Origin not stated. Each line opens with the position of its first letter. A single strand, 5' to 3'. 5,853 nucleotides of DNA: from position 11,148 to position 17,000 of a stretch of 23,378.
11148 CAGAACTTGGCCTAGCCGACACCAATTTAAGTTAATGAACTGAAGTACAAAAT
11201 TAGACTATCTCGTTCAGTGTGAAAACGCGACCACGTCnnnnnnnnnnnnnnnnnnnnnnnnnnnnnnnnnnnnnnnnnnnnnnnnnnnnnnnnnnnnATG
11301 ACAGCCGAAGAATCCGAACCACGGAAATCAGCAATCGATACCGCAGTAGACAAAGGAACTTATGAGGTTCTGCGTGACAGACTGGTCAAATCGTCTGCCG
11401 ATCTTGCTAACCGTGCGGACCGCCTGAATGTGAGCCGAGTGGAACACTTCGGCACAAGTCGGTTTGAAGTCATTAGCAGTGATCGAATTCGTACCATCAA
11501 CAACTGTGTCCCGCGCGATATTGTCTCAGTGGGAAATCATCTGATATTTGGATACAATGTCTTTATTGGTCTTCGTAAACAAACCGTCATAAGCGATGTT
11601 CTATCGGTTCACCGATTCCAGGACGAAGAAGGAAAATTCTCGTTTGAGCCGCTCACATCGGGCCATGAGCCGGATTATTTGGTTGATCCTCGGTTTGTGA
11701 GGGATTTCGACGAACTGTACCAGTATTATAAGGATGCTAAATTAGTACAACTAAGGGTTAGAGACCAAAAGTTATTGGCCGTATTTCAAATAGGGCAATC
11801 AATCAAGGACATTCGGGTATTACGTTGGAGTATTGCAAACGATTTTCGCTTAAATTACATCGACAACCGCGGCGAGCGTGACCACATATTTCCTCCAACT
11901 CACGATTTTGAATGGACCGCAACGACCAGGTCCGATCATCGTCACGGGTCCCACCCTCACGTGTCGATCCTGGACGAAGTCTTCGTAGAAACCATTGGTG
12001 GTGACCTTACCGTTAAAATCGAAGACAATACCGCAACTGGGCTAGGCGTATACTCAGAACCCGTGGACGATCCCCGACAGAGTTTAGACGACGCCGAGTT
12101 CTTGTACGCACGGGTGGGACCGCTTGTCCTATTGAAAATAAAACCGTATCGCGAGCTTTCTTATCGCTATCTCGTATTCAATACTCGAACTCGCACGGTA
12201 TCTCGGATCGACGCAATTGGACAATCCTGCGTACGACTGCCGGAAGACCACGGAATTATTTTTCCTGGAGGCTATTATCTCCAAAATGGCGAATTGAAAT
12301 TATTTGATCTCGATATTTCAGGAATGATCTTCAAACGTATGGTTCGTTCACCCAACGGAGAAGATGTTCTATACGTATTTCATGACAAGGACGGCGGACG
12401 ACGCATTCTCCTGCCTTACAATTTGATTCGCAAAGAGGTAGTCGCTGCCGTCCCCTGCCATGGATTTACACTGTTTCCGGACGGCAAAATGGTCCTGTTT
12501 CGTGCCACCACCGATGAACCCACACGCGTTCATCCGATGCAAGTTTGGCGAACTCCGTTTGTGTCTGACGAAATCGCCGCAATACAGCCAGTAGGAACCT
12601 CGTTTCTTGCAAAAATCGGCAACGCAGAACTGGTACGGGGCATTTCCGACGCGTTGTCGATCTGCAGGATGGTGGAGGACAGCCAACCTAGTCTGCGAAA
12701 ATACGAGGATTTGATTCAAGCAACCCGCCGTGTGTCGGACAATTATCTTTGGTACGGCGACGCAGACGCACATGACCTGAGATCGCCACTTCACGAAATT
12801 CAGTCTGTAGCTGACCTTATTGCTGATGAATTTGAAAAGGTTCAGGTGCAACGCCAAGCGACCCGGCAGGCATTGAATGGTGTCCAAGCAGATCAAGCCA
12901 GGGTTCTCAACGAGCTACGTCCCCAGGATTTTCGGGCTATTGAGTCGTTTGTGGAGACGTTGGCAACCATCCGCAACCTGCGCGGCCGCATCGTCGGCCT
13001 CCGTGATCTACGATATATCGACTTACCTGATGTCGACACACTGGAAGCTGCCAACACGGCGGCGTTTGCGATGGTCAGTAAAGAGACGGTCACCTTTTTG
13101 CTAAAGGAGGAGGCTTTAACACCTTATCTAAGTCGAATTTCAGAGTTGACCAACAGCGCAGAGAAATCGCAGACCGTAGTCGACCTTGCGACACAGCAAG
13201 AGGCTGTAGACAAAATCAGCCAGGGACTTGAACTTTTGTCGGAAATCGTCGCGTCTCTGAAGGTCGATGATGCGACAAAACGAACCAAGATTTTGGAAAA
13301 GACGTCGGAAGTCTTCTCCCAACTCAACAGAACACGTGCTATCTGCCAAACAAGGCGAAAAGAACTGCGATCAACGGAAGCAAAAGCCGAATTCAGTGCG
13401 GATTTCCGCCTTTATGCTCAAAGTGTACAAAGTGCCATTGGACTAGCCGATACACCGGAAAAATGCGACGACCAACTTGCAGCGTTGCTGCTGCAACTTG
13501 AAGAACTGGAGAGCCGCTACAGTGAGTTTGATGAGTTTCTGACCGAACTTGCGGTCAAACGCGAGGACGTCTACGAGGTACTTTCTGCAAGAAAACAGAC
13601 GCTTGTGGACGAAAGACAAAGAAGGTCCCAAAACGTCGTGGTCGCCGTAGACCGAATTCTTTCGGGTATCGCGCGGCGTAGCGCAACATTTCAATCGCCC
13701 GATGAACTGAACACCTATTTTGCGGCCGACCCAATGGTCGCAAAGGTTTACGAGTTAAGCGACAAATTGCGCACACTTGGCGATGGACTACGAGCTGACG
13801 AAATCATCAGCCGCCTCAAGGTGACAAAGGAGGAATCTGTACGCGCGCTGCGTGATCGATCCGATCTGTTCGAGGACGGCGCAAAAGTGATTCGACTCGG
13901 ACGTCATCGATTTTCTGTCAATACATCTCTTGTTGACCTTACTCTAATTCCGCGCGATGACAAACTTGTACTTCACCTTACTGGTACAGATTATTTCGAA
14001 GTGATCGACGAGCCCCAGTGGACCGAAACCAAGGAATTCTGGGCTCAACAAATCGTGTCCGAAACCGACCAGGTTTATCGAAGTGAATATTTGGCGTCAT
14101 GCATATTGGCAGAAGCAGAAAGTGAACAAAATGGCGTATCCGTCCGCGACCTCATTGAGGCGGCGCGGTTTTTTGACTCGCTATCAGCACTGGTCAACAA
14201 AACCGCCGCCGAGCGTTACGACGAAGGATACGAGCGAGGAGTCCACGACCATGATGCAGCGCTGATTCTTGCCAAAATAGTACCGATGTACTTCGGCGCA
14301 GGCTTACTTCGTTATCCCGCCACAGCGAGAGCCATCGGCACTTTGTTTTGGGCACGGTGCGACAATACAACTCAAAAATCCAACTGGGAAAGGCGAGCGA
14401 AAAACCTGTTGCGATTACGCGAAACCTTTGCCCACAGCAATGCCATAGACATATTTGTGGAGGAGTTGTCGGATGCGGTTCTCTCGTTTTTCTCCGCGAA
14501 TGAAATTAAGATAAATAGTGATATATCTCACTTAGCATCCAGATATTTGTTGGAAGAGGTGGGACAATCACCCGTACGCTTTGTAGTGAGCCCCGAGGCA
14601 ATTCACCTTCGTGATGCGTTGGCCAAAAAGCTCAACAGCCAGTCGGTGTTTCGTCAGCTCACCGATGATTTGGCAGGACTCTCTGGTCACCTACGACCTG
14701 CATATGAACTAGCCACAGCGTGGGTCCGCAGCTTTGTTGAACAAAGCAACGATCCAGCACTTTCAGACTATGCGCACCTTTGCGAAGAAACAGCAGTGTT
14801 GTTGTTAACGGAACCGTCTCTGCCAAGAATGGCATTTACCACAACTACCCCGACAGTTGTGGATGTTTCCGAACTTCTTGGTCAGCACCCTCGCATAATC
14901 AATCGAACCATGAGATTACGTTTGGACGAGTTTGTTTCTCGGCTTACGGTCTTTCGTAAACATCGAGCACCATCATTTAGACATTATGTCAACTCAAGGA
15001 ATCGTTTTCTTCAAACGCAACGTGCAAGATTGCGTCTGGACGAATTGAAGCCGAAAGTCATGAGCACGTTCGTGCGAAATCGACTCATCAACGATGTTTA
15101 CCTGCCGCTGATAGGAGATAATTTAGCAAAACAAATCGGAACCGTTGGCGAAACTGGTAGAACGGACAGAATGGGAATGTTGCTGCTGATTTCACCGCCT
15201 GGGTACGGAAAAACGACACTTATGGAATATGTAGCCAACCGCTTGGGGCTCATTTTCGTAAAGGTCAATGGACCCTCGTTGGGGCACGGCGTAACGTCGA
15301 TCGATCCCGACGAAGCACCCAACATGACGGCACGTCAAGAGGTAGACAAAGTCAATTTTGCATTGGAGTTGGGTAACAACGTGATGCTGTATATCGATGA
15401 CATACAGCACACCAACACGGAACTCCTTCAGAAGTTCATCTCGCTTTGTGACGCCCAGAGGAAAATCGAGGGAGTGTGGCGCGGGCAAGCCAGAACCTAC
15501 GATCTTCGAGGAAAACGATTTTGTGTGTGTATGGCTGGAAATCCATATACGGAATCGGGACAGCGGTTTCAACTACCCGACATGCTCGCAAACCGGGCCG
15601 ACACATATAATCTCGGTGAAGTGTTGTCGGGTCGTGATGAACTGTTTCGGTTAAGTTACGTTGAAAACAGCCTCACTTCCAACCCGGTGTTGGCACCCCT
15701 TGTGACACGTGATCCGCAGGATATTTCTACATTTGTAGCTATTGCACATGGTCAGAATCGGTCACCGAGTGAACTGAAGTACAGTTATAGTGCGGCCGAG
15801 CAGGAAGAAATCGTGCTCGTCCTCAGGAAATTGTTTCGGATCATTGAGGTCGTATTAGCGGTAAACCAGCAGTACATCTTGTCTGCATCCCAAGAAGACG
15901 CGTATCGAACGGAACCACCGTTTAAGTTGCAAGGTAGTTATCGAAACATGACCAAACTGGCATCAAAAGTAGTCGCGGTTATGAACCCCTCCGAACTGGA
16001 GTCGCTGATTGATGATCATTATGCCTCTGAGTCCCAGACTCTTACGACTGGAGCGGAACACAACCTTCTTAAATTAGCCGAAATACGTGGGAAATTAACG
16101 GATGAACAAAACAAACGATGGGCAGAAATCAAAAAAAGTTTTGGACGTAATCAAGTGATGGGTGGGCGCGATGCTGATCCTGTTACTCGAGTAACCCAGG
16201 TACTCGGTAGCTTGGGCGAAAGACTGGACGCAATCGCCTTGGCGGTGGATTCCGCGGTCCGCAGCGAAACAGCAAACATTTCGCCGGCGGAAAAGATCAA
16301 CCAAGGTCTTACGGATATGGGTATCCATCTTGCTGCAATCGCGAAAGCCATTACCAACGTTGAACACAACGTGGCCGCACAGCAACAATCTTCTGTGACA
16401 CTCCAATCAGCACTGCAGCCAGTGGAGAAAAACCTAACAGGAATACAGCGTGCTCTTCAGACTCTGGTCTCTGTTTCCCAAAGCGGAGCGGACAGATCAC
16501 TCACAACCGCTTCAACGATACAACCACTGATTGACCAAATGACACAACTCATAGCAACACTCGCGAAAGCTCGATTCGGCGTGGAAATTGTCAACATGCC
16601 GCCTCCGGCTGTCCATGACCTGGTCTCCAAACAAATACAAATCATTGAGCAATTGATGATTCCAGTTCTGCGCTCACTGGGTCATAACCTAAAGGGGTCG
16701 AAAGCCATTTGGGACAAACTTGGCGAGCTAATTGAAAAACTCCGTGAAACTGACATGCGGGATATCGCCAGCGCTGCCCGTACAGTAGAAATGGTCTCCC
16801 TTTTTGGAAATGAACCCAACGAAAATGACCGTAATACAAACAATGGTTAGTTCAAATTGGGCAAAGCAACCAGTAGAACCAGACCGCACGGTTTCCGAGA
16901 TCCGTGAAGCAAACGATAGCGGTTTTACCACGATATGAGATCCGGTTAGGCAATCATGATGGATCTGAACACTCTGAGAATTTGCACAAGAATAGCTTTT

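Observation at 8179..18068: Flotillin/YqiJ pair tightly linked to a giant soluble AAA+ ATPase and an exported FGE-domain protein: a candidate uncharacterised membrane-microdomain system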

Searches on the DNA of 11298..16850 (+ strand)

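Call 91: search_dna_similar(query=L055:13300-15000:+, collection=ecoli_genomes, mode=distant, max_rows=8, max_evalue=1e-10)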
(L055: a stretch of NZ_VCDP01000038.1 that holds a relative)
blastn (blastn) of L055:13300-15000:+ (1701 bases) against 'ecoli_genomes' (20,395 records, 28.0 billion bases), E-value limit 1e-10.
No match.
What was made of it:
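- It is absent from 5,426 complete E. coli genomes (call 91).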

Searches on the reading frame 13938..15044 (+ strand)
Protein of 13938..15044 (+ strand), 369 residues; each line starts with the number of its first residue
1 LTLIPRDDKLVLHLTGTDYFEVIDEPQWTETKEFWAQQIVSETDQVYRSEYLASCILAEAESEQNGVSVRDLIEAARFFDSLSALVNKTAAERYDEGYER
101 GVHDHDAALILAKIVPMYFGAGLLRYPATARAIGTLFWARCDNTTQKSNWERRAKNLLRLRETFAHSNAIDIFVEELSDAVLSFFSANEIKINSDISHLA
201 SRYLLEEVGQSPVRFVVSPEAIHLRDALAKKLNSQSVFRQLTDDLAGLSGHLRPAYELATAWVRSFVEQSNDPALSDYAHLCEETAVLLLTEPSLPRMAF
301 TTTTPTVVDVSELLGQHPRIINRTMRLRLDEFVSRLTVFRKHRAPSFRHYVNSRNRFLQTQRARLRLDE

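Call 89: search_protein_families(library=pfam, proteins=[window:13938-15044:+], max_evalue=1)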
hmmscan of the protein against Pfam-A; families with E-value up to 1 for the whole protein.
window:13938-15044:+ (369 aa): 0 families
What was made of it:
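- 13938..14810 (+): ATPase aa 881-1171: a small beta unit followed by an all-helical domain with no recognisable family. No Pfam hit (call 89).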

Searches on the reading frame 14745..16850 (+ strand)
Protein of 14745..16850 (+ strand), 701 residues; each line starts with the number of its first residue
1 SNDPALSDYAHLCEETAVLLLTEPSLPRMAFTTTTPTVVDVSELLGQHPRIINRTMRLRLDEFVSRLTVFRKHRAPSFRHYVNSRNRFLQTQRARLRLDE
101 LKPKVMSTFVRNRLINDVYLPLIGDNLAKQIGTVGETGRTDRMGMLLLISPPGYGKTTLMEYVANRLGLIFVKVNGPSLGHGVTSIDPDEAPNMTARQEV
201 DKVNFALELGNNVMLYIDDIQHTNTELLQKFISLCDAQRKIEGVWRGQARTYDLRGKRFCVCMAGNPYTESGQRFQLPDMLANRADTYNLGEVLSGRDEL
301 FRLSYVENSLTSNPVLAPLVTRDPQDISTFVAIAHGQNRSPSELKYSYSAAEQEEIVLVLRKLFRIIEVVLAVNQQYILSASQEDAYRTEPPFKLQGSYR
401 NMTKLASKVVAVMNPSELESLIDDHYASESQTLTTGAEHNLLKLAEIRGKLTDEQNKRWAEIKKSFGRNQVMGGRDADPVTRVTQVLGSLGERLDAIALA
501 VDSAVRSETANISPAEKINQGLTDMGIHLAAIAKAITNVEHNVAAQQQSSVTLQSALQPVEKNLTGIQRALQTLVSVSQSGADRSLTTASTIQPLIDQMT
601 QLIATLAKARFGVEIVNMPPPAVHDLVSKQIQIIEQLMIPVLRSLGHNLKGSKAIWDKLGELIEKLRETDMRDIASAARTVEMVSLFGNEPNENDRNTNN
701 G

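Call 49: predict_structure(alignment_id=A4)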
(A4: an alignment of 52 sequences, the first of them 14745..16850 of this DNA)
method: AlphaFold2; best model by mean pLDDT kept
length: 701 residues; sequences in the alignment: 52
mean_pLDDT: 73.3   pTM: 0.56
mean pLDDT of the five models: 73.3, 69.6, 68.9, 68.5, 67.9
residues with pLDDT >= 90: 196; 70-90: 206; 50-70: 199; < 50: 100
segments of 3 or more residues with pLDDT < 50: 30-32, 102-106, 508-513, 546-548, 581-585, 598-622, 649-652, 666-679, 682-701
pLDDT, mean of each block of 10 residues (from residue 1): 62 66 55 61 76 79 72 71 80 68 50 79 74 53 77 82 84 92 93 94 93 92 91 79 90 88 86 77 80 84 88 91 90 94 94 97 96 91 86 90 95 97 96 89 96 97 92 69 68 69 57 50 59 59 55 55 58 58 49 50 44 39 50 53 49 52 49 47 45 39 34
secondary structure, 60 per line:
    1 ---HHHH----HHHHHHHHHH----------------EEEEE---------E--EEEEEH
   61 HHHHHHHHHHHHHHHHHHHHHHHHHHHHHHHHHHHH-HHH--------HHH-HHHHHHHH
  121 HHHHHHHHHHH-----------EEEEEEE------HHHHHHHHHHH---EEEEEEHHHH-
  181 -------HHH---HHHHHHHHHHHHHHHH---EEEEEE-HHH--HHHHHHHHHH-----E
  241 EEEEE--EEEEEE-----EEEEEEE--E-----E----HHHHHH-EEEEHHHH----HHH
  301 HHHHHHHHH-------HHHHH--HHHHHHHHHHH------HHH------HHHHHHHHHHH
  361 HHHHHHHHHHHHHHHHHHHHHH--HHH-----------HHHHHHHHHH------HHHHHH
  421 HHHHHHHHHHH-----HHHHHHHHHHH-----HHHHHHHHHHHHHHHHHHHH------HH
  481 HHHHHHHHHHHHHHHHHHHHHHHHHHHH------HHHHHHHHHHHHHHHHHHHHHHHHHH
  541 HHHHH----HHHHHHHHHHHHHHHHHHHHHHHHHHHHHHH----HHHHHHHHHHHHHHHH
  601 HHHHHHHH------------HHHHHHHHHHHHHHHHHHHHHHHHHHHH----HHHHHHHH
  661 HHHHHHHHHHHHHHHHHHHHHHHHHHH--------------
elements in order (helices of 4 or more, strands of 3 or more residues): H4-7 H12-21 E38-42 E55-59 H60-96 H113-131 E143-149 H156-166 E170-175 H176-179 H194-209 E213-218 H225-234 E240-245 E248-253 E259-265 H279-284 E286-289 H290-293 H298-309 H317-321 H324-334 H350-382 H399-408 H415-431 H437-447 H453-472 H479-508 H515-545 H550-580 H585-608 H621-648 H653-687
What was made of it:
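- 15165..16157 (+): ATPase aa 1290-1620: AAA+ module with lid. Motifs: Walker A GYGKT (K1305), Walker B LYIDD (D1367-D1368, Asp in place of the usual Glu), sensor-1 N1415, candidate Arg finger R1433. A beta-hairpin lies between helix 3 and strand 4 (pre-sensor-1 type). AF2 pLDDT above 90 (call 49).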

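Call 53: fold_search(model_id=the predicted structure, library=pdb)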
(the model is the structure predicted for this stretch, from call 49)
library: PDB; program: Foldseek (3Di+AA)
matches with E <= 10: 1246; with E <= 0.001: 653
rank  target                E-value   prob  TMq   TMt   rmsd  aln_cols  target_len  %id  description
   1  9e2z_4                1.3e-07  1.00  0.21  0.23  19.6       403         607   17  Cryo-EM structure of human CMG helicase stalled at G4-containing DNA template (released 2025-03-26)
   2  9gjw_7                4.2e-07  1.00  0.18  0.19  21.2       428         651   16  OCCM maturation intermediate stalled with an Arginine Finger mutation in Mcm2 (released 2025-03-05)
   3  9qh8_F                9.9e-07  1.00  0.23  0.53   8.8       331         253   14  reduced NorQ-NorD VWA domain complex from Paracoccus denitrificans (released 2026-03-25)
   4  6l1q_A                9.9e-07  1.00  0.22  0.50   8.3       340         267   15  Crystal structure of AfCbbQ2, a MoxR AAA+-ATPase and CbbQO-type Rubisco activase from Acidithiobacillus ferrooxidans (released 2019-12-18)
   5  8w0f_3                1.0e-06  1.00  0.17  0.18  19.2       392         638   12  Cryo-EM structure of a human MCM2-7 double hexamer on dsDNA (released 2024-10-02)
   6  9lxd_4                1.0e-06  1.00  0.20  0.19  25.5       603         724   13  Structure of DNA-free MCM SH at 3.2 Angstroms resolution (released 2026-02-18)
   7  9qh8_A                1.2e-06  1.00  0.24  0.58   7.2       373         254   13  reduced NorQ-NorD VWA domain complex from Paracoccus denitrificans (released 2026-03-25)
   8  9qh4_F                1.3e-06  1.00  0.24  0.57   8.6       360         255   12  NorQ hexamer from Paracoccus denitrificans (released 2026-03-25)
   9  7pbl_C                1.6e-06  1.00  0.19  0.37  10.3       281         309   16  RuvAB branch migration motor complexed to the Holliday junction - RuvB AAA+ state s1 [t2 dataset] (released 2022-09-14)
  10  8b9a_6                1.8e-06  1.00  0.18  0.20  18.9       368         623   13  S. cerevisiae replisome + Ctf4, bound by pol alpha primase. Complex engaged with a fork DNA substrate containing a 60  (released 2023-08-09)
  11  7pbl_D                1.9e-06  1.00  0.21  0.41  12.7       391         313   13  RuvAB branch migration motor complexed to the Holliday junction - RuvB AAA+ state s1 [t2 dataset] (released 2022-09-14)
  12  9bcx_6                1.9e-06  1.00  0.18  0.19  24.4       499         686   14  Cryo-EM structure of the S. cerevisiae ORC-Cdc6-Mcm2-7-DNA complex with a fully closed Mcm2-Mcm5 DNA entry gate (released 2025-01-01)
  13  8rif_7                2.0e-06  1.00  0.18  0.17  19.6       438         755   16  Cryo-EM structure of the MCM double hexamer loaded onto dsDNA. (released 2025-01-01)
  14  9qh7_E                2.3e-06  1.00  0.21  0.52   9.3       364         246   12  NorQ in complex with NorD VWA domain steep staircase subset 1 from Paracoccus denitrificans (released 2026-03-25)
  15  7x5b                  2.5e-06  1.00  0.21  0.39  12.2       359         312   15  Crystal structure of RuvB (released 2023-03-08)
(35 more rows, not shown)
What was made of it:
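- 15165..16157 (+): Foldseek best matches are MCM, NorQ/CbbQ (MoxR, TM 0.5-0.58) and RuvB (call 53).
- On AAA+ ATPase, AAA_5 / MoxR-like group: MCM and RuvB have equal or better E-values (call 53).
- Closest known: MoxR-family AAA+ ATPases. Same: Closest compact structural matches to the AAA+ module (TM 0.5-0.58, call 53).
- MoxR-family ATPases (NorQ, CbbQ) remodel client enzymes, and they are the closest folds (call 53).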

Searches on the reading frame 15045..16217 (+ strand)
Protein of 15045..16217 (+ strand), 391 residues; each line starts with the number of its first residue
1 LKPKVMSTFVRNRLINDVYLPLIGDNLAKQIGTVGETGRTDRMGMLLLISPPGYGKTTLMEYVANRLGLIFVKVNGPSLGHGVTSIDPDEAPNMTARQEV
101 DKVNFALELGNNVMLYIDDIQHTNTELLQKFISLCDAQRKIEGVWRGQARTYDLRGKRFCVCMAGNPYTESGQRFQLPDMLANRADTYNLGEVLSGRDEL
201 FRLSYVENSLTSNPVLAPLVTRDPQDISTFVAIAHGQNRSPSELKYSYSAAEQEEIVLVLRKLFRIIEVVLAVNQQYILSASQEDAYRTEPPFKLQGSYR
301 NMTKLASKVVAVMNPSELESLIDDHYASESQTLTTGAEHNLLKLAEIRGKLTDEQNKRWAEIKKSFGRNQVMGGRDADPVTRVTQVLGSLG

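Call 89: search_protein_families(library=pfam, proteins=[window:15045-16217:+], max_evalue=1)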
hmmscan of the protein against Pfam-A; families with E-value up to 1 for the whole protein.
window:15045-16217:+ (391 aa): 10 families
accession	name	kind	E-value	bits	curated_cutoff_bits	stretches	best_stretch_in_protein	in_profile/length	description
PF00004.35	AAA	-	8.1e-07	30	21.2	1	46-123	1-69/131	ATPase family associated with various cellular activities (AAA)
PF13401.12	AAA_22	-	6.7e-06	26.9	27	1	43-139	5-114/130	AAA domain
PF07728.20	AAA_5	-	1.4e-05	25.6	22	1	46-173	2-127/139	AAA domain (dynein-related subfamily)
PF05496.18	RuvB_N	-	0.00014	22.1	27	1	37-80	27-70/159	Holliday junction DNA helicase RuvB P-loop domain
PF13191.12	AAA_16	-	0.032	15.2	32.6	1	39-68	20-49/167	AAA ATPase domain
PF24918.1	NET2A_C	-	0.086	13.1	27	1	95-150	62-118/180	NET2A, C-terminal domain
PF20720.3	nSTAND3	-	0.086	13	27.2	1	43-66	17-40/155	Novel STAND NTPase 3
PF25199.1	nSTAND_NTPase5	-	0.097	12.9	34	1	36-127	34-112/145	Novel STAND NTPase 5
PF13245.12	AAA_19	-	0.2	12.3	25.1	0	44-66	12-34/134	AAA domain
PF00910.28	RNA_helicase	-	0.21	12.5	21.5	1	47-136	2-76/105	RNA helicase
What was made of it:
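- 15165..16157 (+): AAA_5 at 25.6 bits (cut-off 22) over profile positions 2-127 of 139 (call 89).
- On AAA+ ATPase, AAA_5 / MoxR-like group: AAA_5 scores 25.6 bits against 22 on the isolated region and covers 2-127 of 139 profile positions (call 89).
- Closest known: MoxR-family AAA+ ATPases. Same: The AAA_5 profile match passes its cut-off on the isolated domain (call 89).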

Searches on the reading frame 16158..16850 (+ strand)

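Call 89: search_protein_families(library=pfam, proteins=[window:16158-16850:+], max_evalue=1)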
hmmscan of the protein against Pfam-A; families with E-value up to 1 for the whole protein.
window:16158-16850:+ (230 aa): 9 families
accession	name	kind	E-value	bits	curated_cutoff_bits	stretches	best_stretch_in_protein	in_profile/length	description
PF20379.3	DUF6674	-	0.0022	18.1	28.5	1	12-98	111-200/251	Family of unknown function (DUF6674)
PF06419.17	COG6_N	-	0.008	16.7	27.4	1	84-139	33-88/114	Conserved oligomeric complex COG6, N-terminal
PF05531.17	NPV_P10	-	0.071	14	29.8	0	58-105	6-56/75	Nucleopolyhedrovirus P10 protein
PF04102.17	SlyX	-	0.075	14.1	30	1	49-99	3-53/67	SlyX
PF05859.17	Mis12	-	0.16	12.1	25.7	1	58-137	114-187/231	Mis12 protein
PF10303.14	DUF2408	-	0.2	12.7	25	1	82-138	4-91/130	Protein of unknown function (DUF2408)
PF04108.17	ATG17_like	-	0.2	11.5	43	1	55-137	186-272/355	Autophagy protein ATG17-like domain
PF06746.16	DUF1216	-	0.23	11.9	21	1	52-127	25-100/134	Protein of unknown function (DUF1216)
PF01519.22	DUF16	-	0.37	11.7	40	0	46-102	38-94/104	Protein of unknown function DUF16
